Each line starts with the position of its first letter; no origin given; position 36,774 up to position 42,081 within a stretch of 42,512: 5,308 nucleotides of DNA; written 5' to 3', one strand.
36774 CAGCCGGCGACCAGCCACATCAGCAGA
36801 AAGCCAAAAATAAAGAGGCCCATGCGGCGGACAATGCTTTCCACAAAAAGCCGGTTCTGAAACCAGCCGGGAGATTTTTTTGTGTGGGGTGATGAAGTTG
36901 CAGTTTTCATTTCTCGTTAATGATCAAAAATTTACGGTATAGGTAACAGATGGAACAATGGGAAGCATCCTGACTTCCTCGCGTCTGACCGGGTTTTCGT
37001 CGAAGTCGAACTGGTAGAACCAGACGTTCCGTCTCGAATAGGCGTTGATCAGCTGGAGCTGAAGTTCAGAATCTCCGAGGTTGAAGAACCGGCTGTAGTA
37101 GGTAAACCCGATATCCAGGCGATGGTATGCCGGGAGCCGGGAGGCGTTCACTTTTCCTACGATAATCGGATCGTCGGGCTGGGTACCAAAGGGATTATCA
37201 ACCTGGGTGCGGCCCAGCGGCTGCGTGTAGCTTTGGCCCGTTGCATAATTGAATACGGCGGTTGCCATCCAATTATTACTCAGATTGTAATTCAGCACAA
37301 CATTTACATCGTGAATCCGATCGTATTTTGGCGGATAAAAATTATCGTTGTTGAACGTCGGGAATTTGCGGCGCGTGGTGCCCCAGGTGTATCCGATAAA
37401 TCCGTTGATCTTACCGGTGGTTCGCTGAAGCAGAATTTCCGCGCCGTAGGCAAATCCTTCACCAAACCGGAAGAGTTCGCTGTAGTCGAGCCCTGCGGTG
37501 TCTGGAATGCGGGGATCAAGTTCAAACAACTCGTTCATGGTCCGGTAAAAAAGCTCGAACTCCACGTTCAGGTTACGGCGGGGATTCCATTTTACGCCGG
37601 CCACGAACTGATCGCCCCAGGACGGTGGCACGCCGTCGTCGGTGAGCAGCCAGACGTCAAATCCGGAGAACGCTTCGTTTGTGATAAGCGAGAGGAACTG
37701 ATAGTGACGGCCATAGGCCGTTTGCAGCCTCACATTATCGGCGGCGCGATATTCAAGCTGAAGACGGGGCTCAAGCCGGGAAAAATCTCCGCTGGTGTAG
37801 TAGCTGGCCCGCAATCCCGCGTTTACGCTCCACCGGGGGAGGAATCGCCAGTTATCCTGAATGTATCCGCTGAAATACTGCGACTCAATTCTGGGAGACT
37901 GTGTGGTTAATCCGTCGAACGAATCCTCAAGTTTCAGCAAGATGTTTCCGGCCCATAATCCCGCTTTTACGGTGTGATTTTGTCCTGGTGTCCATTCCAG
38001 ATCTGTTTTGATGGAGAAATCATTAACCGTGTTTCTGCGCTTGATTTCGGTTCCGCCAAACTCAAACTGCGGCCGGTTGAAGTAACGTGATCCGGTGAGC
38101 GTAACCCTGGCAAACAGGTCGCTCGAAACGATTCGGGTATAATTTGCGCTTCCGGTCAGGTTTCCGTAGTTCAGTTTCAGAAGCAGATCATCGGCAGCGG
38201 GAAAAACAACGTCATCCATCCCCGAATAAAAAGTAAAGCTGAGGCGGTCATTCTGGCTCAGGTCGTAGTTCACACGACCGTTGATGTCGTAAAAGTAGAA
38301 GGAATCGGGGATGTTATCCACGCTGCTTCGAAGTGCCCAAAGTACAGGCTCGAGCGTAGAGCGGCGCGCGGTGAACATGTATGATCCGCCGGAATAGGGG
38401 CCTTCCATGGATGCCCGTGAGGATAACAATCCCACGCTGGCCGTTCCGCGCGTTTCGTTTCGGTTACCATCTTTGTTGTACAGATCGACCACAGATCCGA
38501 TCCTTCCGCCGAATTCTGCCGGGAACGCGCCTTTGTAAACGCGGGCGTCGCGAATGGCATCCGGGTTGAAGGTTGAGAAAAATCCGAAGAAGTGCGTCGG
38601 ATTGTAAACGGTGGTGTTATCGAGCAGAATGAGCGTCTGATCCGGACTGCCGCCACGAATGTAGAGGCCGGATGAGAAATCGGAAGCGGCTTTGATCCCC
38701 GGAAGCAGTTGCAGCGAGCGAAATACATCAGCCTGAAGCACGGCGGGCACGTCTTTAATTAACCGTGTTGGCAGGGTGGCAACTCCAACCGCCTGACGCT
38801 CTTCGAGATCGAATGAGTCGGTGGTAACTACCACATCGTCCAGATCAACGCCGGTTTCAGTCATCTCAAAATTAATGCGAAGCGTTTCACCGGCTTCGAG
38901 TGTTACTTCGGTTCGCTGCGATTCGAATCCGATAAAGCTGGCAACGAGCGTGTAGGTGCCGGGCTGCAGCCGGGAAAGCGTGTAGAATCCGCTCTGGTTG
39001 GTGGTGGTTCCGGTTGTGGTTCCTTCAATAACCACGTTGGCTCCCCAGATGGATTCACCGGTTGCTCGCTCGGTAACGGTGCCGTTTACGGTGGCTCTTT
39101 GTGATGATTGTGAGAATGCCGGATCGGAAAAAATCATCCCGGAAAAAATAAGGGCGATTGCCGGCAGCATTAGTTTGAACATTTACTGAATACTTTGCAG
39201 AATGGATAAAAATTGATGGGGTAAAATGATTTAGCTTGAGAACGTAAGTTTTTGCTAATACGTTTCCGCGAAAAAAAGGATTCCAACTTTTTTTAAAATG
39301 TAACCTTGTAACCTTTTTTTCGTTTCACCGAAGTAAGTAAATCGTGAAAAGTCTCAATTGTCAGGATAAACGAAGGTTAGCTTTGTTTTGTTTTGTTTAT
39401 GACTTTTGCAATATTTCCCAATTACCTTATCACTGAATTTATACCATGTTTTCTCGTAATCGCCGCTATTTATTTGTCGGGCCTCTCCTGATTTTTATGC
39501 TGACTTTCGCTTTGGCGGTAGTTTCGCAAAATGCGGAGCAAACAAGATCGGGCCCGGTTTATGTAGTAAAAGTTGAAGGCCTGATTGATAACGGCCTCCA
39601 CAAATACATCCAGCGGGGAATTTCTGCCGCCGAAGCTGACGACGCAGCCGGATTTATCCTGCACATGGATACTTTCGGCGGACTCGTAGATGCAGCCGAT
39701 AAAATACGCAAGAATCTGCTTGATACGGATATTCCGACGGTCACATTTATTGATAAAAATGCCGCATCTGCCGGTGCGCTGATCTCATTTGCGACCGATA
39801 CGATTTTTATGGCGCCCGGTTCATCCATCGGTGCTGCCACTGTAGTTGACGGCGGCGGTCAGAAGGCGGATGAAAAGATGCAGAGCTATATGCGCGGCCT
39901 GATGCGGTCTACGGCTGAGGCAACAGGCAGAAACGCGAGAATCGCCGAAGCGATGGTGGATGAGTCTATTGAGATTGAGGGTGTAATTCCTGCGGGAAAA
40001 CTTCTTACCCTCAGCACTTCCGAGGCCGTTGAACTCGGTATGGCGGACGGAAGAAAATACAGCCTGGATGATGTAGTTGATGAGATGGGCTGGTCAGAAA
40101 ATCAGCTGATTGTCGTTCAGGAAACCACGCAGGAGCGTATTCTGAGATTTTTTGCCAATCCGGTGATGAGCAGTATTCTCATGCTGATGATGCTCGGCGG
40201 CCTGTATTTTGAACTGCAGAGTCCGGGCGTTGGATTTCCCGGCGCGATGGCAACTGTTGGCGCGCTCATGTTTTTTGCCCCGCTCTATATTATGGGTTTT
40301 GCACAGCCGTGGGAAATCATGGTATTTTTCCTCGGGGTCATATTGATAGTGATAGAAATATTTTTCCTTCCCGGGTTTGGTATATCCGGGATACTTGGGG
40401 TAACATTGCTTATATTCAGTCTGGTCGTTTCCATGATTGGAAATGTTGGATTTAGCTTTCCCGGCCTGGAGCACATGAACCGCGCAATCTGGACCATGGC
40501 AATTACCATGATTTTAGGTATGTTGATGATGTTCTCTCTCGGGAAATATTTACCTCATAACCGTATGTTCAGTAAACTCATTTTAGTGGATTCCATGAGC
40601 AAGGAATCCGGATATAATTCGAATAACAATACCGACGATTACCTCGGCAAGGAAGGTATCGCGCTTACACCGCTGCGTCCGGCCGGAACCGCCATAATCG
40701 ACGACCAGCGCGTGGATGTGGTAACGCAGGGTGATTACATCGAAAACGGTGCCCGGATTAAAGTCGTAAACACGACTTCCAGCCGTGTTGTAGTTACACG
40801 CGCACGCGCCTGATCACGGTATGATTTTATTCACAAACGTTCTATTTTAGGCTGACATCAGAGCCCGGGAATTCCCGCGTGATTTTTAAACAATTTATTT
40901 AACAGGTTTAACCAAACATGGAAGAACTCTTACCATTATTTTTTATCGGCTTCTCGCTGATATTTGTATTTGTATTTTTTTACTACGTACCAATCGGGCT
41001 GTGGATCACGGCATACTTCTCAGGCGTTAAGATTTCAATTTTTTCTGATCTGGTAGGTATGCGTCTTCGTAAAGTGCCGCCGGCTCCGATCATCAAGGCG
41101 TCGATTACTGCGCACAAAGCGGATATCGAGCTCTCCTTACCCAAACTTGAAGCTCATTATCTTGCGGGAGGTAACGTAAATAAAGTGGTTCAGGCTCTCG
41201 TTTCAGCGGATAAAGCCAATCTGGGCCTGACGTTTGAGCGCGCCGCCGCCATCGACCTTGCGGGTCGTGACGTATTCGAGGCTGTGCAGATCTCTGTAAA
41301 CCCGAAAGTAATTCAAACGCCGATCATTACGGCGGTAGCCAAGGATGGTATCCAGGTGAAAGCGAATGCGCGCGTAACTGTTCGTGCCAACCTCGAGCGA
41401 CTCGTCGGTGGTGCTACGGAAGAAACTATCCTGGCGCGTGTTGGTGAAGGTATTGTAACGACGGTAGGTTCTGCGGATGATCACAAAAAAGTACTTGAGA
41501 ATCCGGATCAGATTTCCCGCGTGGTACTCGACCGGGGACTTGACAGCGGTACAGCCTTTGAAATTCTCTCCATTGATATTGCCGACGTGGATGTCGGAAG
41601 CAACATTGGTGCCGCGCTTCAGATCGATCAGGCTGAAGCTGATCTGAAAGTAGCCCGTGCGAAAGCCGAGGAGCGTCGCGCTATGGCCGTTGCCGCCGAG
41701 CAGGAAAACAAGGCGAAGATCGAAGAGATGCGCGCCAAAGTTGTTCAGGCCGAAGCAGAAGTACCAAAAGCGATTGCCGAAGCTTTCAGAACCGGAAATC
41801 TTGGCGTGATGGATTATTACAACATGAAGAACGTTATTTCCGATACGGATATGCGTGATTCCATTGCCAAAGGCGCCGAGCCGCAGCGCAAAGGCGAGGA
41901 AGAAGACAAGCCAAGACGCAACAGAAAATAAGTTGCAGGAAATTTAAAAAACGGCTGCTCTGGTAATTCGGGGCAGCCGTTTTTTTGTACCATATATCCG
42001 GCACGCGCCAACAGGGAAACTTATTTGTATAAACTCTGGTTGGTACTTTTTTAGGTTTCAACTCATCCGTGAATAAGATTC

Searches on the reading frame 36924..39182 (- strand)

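Call 49: search_protein_families(library=pfam, proteins=[window:36924-39182:-], max_evalue=0.00001)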
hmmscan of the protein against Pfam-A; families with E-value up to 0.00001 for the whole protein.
window:36924-39182:- (752 aa): 5 families
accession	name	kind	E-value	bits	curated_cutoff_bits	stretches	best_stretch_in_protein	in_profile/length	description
PF13715.12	CarbopepD_reg_2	-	7e-25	87.3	32.2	1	32-119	1-88/88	CarboxypepD_reg-like domain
PF13620.12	CarboxypepD_reg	-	2.8e-21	76.1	32.3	1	31-108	1-82/82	Carboxypeptidase regulatory-like domain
PF00593.30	TonB_dep_Rec_b-barrel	-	2.1e-16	61.3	27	1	298-696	50-424/436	TonB dependent receptor-like, beta-barrel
PF07715.20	Plug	-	3.4e-09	37.6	23.9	1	152-227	24-103/107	TonB-dependent Receptor Plug Domain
PF08308.17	PEGA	-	1.8e-06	28.2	20.8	1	47-108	12-68/71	PEGA domain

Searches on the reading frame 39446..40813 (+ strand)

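Call 49: search_protein_families(library=pfam, proteins=[window:39446-40813:+], max_evalue=0.00001)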
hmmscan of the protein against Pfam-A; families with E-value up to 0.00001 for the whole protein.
window:39446-40813:+ (455 aa): 4 families
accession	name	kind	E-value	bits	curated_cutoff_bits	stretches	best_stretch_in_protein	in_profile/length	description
PF25145.1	NfeD1b_N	-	2.4e-55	187.5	40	1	38-221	2-186/189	NfeD1b, N-terminal domain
PF24961.1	NfeD_membrane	-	4.2e-23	82.1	26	1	241-365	2-117/119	NfeD integral membrane domain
PF01957.25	NfeD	-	2.6e-11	44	29.1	1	397-452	2-57/57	NfeD-like C-terminal, partner-binding domain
PF01972.22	SDH_protease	-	2e-06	27.5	31.3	1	54-130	80-154/286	ClpP-like SDH-type serine proteinase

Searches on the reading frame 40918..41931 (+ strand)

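Call 86: search_protein_families(library=pfam, proteins=[window:40918-41931:+], max_evalue=0.00001)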
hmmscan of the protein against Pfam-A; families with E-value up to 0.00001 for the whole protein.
window:40918-41931:+ (337 aa): 1 family
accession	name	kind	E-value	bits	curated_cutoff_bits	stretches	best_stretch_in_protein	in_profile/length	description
PF12127.13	FloA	-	8.8e-161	534.7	34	1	10-318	5-312/314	Flotillin-like protein FloA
